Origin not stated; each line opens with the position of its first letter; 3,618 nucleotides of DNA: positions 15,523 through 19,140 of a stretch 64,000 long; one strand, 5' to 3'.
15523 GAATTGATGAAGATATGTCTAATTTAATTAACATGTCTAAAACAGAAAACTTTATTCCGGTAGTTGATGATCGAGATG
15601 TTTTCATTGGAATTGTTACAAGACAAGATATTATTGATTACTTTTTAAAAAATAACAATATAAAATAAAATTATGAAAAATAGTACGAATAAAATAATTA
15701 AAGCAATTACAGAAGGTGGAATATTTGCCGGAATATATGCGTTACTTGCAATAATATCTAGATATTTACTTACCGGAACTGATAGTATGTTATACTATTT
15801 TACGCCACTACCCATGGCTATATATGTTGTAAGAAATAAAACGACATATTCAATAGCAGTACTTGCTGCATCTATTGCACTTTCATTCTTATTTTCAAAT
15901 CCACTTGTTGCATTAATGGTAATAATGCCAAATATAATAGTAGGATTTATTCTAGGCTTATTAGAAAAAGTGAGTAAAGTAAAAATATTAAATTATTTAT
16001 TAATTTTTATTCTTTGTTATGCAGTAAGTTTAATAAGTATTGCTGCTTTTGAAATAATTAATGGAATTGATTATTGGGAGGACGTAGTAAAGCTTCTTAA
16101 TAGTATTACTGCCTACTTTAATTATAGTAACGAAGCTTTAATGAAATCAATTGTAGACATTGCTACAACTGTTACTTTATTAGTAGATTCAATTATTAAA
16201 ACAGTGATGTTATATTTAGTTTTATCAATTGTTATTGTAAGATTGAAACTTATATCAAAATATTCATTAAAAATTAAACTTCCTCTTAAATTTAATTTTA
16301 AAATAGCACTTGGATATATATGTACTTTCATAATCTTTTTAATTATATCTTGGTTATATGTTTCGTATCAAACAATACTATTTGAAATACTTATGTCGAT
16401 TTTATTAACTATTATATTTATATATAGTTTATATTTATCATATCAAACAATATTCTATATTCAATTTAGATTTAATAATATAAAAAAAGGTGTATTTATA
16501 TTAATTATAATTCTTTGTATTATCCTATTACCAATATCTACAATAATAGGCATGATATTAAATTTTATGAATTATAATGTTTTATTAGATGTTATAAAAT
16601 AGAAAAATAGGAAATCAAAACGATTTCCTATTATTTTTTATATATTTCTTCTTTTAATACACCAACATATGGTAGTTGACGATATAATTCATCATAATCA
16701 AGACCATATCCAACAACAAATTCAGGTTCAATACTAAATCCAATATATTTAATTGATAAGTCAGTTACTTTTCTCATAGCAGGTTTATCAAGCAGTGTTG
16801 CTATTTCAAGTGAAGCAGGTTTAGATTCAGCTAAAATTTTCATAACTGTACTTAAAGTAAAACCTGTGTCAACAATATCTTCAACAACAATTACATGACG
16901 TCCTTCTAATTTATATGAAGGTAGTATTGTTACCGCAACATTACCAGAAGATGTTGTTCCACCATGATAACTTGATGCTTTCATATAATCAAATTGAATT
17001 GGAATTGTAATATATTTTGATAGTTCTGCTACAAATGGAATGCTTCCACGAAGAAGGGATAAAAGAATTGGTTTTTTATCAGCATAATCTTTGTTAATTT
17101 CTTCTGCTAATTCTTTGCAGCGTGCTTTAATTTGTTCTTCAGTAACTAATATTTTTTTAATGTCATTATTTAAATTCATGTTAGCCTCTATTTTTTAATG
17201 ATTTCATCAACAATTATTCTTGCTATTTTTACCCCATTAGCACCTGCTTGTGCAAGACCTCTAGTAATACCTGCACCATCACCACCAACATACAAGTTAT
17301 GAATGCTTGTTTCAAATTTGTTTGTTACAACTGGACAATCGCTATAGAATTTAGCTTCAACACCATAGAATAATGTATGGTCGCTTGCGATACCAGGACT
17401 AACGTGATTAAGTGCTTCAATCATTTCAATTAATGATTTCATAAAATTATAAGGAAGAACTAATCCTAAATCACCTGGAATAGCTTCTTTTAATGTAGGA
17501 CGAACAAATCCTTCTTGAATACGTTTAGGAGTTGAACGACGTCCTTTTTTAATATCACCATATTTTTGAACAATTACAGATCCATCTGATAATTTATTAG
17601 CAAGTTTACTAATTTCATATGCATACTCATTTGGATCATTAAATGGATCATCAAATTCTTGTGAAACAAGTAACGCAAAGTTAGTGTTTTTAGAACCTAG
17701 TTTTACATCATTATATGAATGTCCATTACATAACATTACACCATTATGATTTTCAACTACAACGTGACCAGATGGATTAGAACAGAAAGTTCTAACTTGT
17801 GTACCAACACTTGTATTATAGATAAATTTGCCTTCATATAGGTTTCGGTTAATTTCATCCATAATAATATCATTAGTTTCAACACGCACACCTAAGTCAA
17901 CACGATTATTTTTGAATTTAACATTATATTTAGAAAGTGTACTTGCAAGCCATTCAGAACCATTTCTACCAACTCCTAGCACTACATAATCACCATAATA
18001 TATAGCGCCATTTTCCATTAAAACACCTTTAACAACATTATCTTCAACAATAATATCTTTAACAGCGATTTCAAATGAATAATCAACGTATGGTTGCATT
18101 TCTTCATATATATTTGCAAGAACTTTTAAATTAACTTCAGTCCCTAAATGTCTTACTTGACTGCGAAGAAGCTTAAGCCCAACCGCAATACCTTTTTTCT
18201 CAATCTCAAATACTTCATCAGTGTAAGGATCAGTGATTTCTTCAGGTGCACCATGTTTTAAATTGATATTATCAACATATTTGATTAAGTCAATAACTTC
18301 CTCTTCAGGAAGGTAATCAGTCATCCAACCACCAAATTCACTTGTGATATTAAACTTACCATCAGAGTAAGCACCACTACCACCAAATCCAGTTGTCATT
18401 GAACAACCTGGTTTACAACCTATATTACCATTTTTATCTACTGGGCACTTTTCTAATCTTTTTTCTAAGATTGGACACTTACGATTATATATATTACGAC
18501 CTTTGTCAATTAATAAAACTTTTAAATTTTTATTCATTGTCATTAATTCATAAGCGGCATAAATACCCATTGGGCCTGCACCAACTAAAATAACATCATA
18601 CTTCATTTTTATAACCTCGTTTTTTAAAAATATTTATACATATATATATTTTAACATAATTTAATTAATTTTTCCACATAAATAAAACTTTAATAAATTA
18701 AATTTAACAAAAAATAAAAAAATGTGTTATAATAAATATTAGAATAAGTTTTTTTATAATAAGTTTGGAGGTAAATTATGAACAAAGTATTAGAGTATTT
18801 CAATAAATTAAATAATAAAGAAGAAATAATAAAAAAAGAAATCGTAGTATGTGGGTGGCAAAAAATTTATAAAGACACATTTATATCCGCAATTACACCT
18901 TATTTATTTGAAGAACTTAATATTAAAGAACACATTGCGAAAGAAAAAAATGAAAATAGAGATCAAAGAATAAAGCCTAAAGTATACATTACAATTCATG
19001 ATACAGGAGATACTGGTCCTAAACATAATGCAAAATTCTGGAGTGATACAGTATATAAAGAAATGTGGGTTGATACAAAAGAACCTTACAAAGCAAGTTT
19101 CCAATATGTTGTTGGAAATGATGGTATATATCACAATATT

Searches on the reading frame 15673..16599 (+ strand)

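Call 31: search_protein_families(library=pfam, proteins=[window:15673-16599:+], max_evalue=0.0001)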
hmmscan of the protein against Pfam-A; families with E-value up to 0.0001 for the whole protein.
window:15673-16599:+ (309 aa): 1 family
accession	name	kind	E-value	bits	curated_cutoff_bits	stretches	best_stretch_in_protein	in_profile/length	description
PF09991.14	DUF2232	-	1.8e-07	31.1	27.8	1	21-294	2-284/290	Predicted membrane protein (DUF2232)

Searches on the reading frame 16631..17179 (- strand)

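Call 31: search_protein_families(library=pfam, proteins=[window:16631-17179:-], max_evalue=0.0001)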
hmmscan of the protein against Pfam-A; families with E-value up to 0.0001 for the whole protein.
window:16631-17179:- (182 aa): 1 family
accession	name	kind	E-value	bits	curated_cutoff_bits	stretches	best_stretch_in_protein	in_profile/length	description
PF00156.33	Pribosyltran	-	5.1e-30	104.3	26.3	1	15-162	9-157/158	Phosphoribosyl transferase domain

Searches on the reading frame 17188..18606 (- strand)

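Call 31: search_protein_families(library=pfam, proteins=[window:17188-18606:-], max_evalue=0.0001)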
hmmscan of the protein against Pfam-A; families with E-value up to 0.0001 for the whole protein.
window:17188-18606:- (472 aa): 4 families
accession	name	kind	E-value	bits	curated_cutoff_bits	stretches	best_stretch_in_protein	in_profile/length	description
PF07992.20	Pyr_redox_2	-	6.5e-10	39.3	26.1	0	3-46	1-42/291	Pyridine nucleotide-disulphide oxidoreductase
PF21688.3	FAD-depend_C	-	9.9e-09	36.1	27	1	260-419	35-196/197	FAD-dependent protein, C-terminal domain-like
PF01134.28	GIDA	-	4.2e-07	29.8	22.1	0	179-216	115-154/391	Glucose inhibited division protein A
PF01946.23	Thi4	-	4.4e-05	23.3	26.2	0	2-35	17-49/235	Thi4 family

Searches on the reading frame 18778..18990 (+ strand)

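Call 61: search_protein_families(library=pfam, proteins=[window:18778-18990:+], max_evalue=1)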
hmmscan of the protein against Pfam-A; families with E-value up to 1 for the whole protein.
window:18778-18990:+ (71 aa): 1 family
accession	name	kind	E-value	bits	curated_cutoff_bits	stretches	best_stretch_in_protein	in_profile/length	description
PF17631.7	DUF5512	-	0.089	13.3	27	1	5-34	109-138/139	Family of unknown function (DUF5512)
